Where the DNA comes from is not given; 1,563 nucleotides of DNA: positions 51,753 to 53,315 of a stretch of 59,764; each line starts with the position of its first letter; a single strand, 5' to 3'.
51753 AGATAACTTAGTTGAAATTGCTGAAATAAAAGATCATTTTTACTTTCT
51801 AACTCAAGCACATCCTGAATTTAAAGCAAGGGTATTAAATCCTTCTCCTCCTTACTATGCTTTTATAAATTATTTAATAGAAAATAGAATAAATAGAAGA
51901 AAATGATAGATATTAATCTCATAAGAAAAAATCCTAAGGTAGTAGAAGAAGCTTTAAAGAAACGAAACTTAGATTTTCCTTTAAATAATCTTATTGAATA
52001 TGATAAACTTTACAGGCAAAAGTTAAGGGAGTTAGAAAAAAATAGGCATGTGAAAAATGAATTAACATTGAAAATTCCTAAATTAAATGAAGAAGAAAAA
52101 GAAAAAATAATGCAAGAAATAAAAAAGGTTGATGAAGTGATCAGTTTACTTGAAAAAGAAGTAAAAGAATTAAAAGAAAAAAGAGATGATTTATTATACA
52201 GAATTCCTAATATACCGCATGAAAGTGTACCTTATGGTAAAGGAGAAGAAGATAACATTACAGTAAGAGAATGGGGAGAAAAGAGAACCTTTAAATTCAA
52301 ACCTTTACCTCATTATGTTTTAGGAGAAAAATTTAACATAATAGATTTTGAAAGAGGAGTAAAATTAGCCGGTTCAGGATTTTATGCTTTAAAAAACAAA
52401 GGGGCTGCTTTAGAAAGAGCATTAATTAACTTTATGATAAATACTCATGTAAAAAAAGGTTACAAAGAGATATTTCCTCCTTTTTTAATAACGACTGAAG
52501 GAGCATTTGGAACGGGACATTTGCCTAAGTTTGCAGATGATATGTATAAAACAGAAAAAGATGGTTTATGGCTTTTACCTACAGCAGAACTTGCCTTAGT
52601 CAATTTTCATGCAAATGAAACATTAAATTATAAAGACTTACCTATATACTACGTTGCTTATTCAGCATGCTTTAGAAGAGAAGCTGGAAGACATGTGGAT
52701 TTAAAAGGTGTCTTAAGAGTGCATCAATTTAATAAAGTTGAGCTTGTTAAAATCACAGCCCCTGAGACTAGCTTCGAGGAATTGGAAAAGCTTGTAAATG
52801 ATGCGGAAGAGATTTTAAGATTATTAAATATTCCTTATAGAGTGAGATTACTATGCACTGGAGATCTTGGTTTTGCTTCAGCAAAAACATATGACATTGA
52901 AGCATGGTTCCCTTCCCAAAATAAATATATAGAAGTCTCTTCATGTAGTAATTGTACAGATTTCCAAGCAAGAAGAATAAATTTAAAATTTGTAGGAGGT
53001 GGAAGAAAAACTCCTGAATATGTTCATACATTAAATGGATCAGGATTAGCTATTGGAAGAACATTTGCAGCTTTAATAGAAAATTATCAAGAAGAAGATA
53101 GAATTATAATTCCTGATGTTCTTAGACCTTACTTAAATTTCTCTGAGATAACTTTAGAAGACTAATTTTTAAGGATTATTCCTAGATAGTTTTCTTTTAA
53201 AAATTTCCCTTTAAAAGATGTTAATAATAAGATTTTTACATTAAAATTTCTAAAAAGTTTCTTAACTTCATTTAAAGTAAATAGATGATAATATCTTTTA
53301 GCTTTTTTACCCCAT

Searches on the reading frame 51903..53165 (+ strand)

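Call 21: search_protein_families(library=pfam, proteins=[window:51903-53165:+], max_evalue=0.001)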
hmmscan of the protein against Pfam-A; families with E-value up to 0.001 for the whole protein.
window:51903-53165:+ (420 aa): 2 families
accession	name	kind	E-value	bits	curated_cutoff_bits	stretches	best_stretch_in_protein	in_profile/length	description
PF00587.30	tRNA-synt_2b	-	7.9e-41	140.5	29.3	1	216-395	2-179/179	tRNA synthetase class II core domain (G, H, P, S and T)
PF02403.27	Seryl_tRNA_N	-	1.2e-18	67.8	28.2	1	1-105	1-108/108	Seryl-tRNA synthetase N-terminal domain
